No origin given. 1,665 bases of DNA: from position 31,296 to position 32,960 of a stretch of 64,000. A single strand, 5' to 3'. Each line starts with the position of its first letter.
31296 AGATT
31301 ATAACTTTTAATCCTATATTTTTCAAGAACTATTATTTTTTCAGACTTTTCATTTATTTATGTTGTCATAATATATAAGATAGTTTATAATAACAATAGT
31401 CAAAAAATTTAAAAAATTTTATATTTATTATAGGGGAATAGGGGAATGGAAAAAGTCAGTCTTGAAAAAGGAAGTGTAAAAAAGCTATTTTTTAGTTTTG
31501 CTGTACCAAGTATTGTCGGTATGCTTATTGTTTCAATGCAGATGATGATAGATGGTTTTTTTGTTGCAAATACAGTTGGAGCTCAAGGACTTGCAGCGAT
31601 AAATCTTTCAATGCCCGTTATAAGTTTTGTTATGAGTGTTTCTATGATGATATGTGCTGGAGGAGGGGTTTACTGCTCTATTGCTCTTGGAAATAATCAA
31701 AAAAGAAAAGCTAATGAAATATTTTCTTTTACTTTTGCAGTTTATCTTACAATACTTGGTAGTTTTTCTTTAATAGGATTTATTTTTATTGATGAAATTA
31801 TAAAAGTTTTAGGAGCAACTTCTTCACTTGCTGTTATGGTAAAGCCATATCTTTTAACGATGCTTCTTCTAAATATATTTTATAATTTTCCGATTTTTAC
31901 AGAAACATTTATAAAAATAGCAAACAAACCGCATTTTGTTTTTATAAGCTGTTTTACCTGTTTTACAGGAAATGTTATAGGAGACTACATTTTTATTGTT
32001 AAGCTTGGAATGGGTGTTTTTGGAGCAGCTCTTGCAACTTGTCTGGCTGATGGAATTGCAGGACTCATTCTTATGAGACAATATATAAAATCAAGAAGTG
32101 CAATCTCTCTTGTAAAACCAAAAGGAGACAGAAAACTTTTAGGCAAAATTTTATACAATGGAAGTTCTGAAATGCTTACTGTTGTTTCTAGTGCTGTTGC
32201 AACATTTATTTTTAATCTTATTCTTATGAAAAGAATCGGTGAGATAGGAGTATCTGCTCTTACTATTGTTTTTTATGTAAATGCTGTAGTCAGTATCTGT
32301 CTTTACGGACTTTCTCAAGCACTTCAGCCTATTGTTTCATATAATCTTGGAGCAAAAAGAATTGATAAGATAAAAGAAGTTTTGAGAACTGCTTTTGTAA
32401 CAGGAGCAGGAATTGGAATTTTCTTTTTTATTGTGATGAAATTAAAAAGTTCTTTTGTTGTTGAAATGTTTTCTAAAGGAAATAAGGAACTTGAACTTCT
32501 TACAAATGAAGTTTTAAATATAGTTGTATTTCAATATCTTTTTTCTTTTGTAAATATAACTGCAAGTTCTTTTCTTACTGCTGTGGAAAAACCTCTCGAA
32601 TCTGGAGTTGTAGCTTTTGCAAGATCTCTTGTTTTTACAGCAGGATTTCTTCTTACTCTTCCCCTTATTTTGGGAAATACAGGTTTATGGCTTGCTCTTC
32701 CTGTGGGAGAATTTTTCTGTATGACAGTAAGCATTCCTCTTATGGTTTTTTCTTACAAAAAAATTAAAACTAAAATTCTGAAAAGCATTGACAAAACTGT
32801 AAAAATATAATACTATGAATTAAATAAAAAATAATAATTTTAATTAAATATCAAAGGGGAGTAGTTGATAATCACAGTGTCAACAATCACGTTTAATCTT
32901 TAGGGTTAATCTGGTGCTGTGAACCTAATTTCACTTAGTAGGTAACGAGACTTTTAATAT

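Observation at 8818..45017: Family of about 130-155 bp structured MITE-like intergenic repeats: five copies in 64 kb, with covariation in the central hairpin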

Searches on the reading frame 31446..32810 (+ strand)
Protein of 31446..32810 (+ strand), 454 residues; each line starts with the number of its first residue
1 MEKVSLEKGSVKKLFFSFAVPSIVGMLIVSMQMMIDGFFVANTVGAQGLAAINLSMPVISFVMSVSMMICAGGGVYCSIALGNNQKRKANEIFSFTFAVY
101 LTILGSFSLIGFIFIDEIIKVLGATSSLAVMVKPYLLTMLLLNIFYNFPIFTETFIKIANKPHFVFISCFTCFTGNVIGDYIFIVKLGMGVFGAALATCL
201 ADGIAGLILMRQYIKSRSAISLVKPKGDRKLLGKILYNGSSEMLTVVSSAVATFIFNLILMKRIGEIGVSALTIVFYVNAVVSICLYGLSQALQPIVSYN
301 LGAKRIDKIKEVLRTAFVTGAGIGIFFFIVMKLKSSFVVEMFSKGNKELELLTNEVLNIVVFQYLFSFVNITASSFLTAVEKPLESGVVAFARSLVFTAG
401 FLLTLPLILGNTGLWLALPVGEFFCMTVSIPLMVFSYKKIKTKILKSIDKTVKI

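Call 27: find_encoding_contigs(protein=window:31446-32810:+, flank=1500, max_places=10)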
Protein window:31446-32810:+ (454 aa): 11 contigs read that carry it; 4 places shown.
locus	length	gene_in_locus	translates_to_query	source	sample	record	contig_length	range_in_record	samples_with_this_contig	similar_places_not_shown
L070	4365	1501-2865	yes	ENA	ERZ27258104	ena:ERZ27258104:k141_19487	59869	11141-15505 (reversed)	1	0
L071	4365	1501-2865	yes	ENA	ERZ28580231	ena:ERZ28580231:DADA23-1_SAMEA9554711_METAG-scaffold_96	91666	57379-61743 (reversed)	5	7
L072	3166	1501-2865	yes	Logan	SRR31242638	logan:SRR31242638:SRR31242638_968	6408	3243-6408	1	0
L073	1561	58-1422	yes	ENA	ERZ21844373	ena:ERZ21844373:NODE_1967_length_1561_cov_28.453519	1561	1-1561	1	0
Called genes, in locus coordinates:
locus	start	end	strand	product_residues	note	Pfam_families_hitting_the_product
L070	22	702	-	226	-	PF14808:TMEM164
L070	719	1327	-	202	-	PF01693:Cauli_VI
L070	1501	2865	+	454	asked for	PF01554:MatE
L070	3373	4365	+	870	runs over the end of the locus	PF00690:Cation_ATPase_N, PF00122:E1-E2_ATPase, PF00702:Hydrolase, PF13246:Cation_ATPase, PF08282:Hydrolase_3 (faint), PF00689:Cation_ATPase_C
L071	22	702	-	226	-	PF14808:TMEM164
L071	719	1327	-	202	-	PF01693:Cauli_VI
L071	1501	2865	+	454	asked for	PF01554:MatE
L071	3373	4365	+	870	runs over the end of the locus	PF00690:Cation_ATPase_N, PF00122:E1-E2_ATPase, PF00702:Hydrolase, PF13246:Cation_ATPase, PF08282:Hydrolase_3 (faint), PF00689:Cation_ATPase_C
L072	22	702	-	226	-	PF14808:TMEM164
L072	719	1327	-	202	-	PF01693:Cauli_VI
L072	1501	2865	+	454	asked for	PF01554:MatE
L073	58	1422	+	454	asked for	PF01554:MatE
